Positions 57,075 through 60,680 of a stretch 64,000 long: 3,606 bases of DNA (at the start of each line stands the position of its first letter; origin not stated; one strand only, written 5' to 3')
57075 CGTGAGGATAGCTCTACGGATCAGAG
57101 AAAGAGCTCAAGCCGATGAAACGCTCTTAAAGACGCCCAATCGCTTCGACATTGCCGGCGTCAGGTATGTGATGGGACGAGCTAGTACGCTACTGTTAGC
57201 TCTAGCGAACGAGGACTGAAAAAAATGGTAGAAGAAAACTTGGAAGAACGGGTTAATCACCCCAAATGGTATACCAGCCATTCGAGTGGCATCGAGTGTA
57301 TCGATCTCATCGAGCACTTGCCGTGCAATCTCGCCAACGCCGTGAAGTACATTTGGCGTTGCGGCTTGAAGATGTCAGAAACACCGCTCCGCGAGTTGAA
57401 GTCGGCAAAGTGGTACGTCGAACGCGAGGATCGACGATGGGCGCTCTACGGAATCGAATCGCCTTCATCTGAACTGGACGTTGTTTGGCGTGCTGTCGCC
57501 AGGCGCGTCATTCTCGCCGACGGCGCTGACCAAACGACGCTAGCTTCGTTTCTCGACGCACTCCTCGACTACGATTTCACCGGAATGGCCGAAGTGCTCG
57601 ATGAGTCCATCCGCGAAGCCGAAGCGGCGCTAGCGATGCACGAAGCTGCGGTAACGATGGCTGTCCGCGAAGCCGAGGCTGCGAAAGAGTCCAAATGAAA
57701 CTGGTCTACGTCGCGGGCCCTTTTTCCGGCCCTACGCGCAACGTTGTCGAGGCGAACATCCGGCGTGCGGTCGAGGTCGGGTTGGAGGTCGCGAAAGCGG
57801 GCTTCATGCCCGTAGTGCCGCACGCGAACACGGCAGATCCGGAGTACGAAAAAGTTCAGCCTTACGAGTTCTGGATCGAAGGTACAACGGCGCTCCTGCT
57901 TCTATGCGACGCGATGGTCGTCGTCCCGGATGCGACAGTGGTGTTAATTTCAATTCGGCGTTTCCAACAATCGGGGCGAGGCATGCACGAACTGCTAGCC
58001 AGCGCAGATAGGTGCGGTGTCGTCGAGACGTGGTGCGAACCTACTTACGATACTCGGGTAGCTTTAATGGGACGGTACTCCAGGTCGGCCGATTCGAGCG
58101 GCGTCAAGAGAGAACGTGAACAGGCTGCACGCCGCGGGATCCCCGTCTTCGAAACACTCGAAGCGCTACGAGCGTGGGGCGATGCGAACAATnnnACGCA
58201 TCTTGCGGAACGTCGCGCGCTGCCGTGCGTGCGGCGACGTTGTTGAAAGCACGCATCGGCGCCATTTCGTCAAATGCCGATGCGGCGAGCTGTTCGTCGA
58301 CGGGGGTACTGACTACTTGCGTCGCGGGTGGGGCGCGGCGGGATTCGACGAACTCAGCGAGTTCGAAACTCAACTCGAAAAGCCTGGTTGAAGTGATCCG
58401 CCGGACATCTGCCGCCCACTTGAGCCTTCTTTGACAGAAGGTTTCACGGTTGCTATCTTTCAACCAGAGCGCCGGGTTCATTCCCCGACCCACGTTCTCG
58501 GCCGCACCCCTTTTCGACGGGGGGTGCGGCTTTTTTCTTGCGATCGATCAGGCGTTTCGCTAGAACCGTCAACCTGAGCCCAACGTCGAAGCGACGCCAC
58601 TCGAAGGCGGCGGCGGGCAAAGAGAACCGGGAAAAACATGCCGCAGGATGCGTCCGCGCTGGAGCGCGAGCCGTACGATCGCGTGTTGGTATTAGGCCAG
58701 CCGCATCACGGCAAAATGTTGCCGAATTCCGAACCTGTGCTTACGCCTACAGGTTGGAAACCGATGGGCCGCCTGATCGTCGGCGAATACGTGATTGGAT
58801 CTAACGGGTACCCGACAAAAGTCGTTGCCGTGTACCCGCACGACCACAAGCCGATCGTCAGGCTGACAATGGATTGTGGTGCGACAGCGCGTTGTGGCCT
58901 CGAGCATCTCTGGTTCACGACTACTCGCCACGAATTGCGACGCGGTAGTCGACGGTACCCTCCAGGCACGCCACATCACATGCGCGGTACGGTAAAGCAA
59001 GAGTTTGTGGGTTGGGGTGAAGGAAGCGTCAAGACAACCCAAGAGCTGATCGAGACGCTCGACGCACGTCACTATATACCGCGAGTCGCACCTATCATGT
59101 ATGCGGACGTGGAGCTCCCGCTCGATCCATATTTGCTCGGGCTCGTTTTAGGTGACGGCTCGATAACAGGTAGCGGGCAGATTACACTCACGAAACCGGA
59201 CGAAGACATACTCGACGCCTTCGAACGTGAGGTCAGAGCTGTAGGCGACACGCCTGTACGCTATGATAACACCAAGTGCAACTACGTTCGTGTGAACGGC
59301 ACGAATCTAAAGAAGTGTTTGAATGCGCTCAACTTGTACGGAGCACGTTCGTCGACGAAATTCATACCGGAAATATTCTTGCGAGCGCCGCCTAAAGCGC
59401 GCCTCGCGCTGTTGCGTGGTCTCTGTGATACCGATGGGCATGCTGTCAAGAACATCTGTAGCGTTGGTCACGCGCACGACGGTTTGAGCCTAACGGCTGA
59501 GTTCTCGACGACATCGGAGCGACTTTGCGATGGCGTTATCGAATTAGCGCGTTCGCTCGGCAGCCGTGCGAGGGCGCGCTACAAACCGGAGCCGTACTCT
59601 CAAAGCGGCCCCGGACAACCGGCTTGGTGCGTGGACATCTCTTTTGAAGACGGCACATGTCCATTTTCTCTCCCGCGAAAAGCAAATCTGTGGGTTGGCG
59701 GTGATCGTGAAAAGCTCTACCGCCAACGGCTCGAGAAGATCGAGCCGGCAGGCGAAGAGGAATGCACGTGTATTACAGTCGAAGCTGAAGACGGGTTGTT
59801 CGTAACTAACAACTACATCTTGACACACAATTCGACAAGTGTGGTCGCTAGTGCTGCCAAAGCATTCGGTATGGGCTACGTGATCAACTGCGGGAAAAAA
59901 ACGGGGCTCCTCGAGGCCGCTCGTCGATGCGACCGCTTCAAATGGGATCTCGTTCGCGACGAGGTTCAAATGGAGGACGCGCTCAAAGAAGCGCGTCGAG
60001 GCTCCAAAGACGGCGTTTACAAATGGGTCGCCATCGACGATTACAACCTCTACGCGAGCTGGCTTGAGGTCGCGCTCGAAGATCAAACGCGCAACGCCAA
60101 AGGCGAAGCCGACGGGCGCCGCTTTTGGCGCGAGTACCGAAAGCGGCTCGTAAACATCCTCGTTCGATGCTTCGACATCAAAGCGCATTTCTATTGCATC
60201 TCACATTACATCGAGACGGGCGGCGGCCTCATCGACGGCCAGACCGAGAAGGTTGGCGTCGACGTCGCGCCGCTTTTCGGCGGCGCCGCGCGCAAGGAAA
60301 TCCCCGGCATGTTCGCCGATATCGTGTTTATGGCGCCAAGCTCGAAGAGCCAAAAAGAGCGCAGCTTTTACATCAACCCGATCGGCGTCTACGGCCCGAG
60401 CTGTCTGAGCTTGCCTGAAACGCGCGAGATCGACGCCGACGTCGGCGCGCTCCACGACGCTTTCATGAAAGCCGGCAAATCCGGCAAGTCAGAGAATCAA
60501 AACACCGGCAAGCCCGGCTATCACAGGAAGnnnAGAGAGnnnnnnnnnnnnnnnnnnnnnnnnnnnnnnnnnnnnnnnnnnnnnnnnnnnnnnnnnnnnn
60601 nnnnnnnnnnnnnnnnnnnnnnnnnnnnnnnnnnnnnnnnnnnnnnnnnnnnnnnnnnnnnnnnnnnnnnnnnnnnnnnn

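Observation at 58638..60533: Intein with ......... endonuclease in the P-loop of a Sak4-like AAA_24 ATPase; class-3-like, Met at position 1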

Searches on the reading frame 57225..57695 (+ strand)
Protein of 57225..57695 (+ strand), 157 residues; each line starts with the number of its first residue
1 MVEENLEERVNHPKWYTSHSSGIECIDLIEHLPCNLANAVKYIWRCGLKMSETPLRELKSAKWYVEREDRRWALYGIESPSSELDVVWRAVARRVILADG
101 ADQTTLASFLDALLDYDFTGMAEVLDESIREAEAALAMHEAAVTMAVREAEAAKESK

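Call 23: search_protein_families(library=phrogs, proteins=[window:57225-57695:+], max_evalue=0.001)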
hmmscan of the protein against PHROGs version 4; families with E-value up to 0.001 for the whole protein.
window:57225-57695:+ (157 aa): 15 families
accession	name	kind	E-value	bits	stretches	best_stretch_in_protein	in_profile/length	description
phrog_11324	-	other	3.7e-18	67.4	1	7-116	8-113/139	nucleotide kinase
phrog_2781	-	unknown function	3.3e-17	64.4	1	4-70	171-243/253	-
phrog_26005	-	unknown function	2e-16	61.3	1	6-71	240-305/310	-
phrog_236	-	other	1.1e-15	59.2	1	9-68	240-301/431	nucleotide kinase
phrog_13649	-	unknown function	2.8e-12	47.8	1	8-67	4-61/127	-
phrog_32366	-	unknown function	5e-11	43.8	1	8-67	7-64/170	-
phrog_4897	-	other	4.3e-10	41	1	7-68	112-176/186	kinase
phrog_1689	-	other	1.1e-09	39.6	1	3-72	160-234/243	nucleotide kinase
phrog_4472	-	other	5.5e-08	33.7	1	8-72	12-77/100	nucleotide kinase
phrog_4824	-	unknown function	1.3e-07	32.7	1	12-69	8-60/128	-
phrog_31867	-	unknown function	1.5e-07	32.5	1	12-106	6-101/213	-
phrog_2387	-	other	2.6e-07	32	1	8-73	3-72/147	nucleotide kinase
phrog_4943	-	unknown function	1e-05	27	1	4-70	85-157/166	-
phrog_25460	-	unknown function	0.0002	22.1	1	7-68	74-136/144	-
phrog_18538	-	unknown function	0.00038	21.4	1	8-70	3-69/159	-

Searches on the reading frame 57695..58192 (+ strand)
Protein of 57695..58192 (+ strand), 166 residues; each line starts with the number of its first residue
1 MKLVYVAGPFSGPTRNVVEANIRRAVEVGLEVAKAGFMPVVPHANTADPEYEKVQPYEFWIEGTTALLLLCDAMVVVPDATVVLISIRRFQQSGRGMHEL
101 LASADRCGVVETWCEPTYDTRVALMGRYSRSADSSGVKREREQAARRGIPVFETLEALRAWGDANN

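Call 23: search_protein_families(library=phrogs, proteins=[window:57695-58192:+], max_evalue=0.001)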
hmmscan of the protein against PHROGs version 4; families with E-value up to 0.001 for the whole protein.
window:57695-58192:+ (166 aa): 1 family
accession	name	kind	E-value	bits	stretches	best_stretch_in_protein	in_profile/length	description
phrog_355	-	DNA, RNA and nucleotide metabolism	7.8e-14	52.7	1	1-79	74-148/249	nucleoside 2-deoxyribosyltransferase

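Call 24: search_protein_families(library=pfam, proteins=[window:57695-58192:+], max_evalue=0.001)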
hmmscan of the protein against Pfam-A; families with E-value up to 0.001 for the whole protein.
window:57695-58192:+ (166 aa): 2 families
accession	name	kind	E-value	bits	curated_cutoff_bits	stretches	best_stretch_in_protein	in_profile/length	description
PF09152.16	DUF1937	-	1.2e-06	29.5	23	0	3-77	2-86/116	Domain of unknown function (DUF1937)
PF24963.1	DUF7768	-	4.1e-06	27.5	26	1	2-46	1-41/98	Domain of unknown function (DUF7768)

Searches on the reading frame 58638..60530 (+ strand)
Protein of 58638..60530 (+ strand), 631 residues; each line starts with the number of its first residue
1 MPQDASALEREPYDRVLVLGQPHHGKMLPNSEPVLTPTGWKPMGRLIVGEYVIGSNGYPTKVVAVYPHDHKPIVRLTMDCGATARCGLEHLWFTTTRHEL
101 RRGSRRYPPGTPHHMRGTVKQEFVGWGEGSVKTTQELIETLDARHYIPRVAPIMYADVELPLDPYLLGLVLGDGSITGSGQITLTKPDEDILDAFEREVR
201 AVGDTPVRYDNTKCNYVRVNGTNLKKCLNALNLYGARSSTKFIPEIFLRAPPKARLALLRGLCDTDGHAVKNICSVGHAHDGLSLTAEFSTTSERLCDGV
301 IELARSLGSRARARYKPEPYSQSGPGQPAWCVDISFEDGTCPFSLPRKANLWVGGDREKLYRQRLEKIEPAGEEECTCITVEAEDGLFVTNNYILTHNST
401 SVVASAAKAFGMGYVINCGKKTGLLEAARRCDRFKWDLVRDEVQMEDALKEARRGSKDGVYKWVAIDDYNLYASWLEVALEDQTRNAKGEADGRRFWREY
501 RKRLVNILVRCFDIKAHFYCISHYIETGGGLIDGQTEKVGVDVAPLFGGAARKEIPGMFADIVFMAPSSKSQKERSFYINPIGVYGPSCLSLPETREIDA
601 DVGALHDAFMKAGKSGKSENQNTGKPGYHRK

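Call 3: search_protein_families(library=pfam, proteins=[window:58638-60530:+], max_evalue=1)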
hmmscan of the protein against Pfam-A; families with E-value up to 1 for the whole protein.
window:58638-60530:+ (631 aa): 2 families
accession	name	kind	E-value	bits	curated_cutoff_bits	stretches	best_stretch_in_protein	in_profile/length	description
PF14528.11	LAGLIDADG_3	-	1.4e-08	35.3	22.5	2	255-320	3-56/82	LAGLIDADG-like domain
PF05204.19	Hom_end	-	3.9e-05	24.2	21.1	1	252-324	11-73/110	Homing endonuclease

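Call 5: search_dna_similar(query=window:58638-60530:+, collection=phages, mode=protein, max_rows=30)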
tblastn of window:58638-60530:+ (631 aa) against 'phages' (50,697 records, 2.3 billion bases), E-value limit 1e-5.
Records with a match: 155; places in all: 165; records where one place covers at least 80% of the query: 1.
Best place of each record, by identity: <60% 155.
By first word of the organism name: Mycobacterium 19; Klebsiella 19; Pseudomonas 16; Enterococcus 14; Aeromonas 14; Escherichia 7; Vibrio 7; Salmonella 4; Rhodobacter 4; Erwinia 3; and 32 more.
By host as written in the record: - 19; Mycobacterium smegmatis mc2 155 13; Klebsiella pneumoniae 11; Pseudomonas aeruginosa 9; Aeromonas hydrophila 4; Rhodobacter capsulatus YW1 4; Mycobacterium smegmatis mc#155 3; Enterococcus faecium 3; and 68 more.
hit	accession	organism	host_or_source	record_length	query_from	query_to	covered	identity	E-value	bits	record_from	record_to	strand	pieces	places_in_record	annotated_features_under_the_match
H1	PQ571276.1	Bacteroides phage BS-TP3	Bacteroides salyersiae BG8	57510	17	604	93%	28.0%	4e-23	110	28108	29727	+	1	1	terminase large subunit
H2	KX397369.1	Erwinia phage vB_EamM_Kwan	Erwinia amylovora ATCC 29780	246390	21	447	68%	32.8%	1e-26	122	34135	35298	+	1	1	putative ATP-dependent DNA helicase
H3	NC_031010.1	Erwinia phage vB_EamM_Kwan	Erwinia amylovora ATCC 29780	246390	21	447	68%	32.8%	1e-26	122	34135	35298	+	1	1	DNA helicase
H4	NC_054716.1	Mycobacterium phage Cane17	Mycobacterium smegmatis mc2 155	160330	25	415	62%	35.1%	1e-35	149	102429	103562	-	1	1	179: DarB-like antirestriction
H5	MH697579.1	Mycobacterium phage Cane17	Mycobacterium smegmatis mc2 155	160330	25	415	62%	35.1%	1e-35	149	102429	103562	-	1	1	179: DNA helicase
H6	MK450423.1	Mycobacterium phage Stubby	Mycobacterium smegmatis mc2 155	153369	25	415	62%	35.1%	2e-35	149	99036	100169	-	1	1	173: DNA helicase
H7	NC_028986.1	Mycobacterium phage Alice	Mycobacterium smegmatis mc2 155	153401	25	415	62%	35.1%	2e-35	149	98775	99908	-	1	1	175: DarB-like antirestriction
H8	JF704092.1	Mycobacterium phage Alice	Mycobacterium smegmatis mc2 155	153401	25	415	62%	35.1%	2e-35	149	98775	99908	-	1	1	175: DNA helicase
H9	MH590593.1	Mycobacterium phage Rabinovish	Mycobacterium smegmatis mc2 155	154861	25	415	62%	35.1%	2e-35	149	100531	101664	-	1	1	182: DNA helicase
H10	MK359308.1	Mycobacterium phage Shaqnato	Mycobacterium smegmatis mc2 155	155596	25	415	62%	35.1%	2e-35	149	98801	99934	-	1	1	180: DNA helicase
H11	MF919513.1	Mycobacterium phage Koguma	Mycobacterium smegmatis mc2 155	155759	25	415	62%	35.1%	2e-35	149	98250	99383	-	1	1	DNA helicase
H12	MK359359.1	Mycobacterium phage Colt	Mycobacterium smegmatis mc2 155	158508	25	415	62%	35.1%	2e-35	149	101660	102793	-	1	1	179: DNA helicase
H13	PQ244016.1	Mycobacterium phage Blubba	Mycobacterium smegmatis mc2 155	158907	25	415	62%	35.1%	2e-35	149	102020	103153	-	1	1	177: DNA helicase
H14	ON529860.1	Brevundimonas phage vB_BpoS-Papperlapapp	Brevundimonas pondensis LVF1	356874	1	403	64%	34.0%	8e-25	116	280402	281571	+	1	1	helicase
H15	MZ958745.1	Mycobacterium phage Pinkcreek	Mycobacterium smegmatis ATCC 607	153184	25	415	62%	34.9%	1e-34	147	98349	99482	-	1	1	172: DNA helicase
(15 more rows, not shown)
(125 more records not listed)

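Call 9: get_annotated_region(hit=H8, flank=3000)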
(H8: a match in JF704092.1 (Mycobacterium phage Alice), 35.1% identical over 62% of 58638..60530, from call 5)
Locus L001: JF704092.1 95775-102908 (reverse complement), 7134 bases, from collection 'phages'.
description: Mycobacterium phage Alice, complete sequence.
organism: Mycobacterium phage Alice (NCBI taxid 1034128)
taxonomy: Viruses; Duplodnaviria; Heunggongvirae; Uroviricota; Caudoviricetes; Ceeclamvirinae; Bixzunavirus; Bixzunavirus alice
host: Mycobacterium smegmatis mc2 155; source: soil; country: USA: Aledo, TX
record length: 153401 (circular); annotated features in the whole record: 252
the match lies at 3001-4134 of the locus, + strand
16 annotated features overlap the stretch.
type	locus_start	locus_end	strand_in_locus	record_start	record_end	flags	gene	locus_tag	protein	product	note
CDS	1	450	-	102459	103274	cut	182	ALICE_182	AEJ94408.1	hypothetical protein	gp182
CDS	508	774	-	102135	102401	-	181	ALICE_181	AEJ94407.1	hypothetical protein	gp181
CDS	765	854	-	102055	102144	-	180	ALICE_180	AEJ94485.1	hypothetical protein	gp180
CDS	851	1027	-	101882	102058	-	179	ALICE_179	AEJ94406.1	hypothetical protein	gp179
CDS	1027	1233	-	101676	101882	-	178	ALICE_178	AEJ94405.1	hypothetical protein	gp178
CDS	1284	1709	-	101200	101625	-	177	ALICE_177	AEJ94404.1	hypothetical protein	gp177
CDS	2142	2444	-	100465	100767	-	176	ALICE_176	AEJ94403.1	hypothetical protein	gp176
CDS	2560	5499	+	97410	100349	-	175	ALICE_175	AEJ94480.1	DNA helicase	gp175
CDS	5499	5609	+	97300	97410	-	174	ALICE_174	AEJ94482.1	hypothetical protein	gp174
CDS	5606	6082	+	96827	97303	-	173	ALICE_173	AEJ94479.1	hypothetical protein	gp173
tRNA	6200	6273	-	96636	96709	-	172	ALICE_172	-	tRNA-Lys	tRNA-Lys (ttt)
tRNA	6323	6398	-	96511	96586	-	171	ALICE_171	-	tRNA-Arg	tRNA-Arg (tct)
tRNA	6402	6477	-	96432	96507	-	170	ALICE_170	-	tRNA-Gln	tRNA-Gln (ttg)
tmRNA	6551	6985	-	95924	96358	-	169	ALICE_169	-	-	-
tRNA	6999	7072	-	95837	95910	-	168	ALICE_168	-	tRNA-Arg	tRNA-Arg (cct)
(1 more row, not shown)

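Call 49: search_protein_families(library=pfam, alignment_id=A1, max_evalue=0.01)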
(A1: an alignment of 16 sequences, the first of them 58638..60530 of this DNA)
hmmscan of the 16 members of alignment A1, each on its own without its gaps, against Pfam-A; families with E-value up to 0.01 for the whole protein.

A. member 1, window:58638-60530:+ (631 aa): 2 families
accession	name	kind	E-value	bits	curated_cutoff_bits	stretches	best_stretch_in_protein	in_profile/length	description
PF14528.11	LAGLIDADG_3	-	1.4e-08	35.3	22.5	1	255-320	3-56/82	LAGLIDADG-like domain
PF05204.19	Hom_end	-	3.9e-05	24.2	21.1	1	252-324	11-73/110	Homing endonuclease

B. families by the number of members that match (of 16 scanned): 4 families
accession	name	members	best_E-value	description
PF13479.12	AAA_24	15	2.7e-15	AAA domain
PF14528.11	LAGLIDADG_3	1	1.4e-08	LAGLIDADG-like domain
PF05204.19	Hom_end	1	3.9e-05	Homing endonuclease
PF13671.12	AAA_33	1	0.008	AAA domain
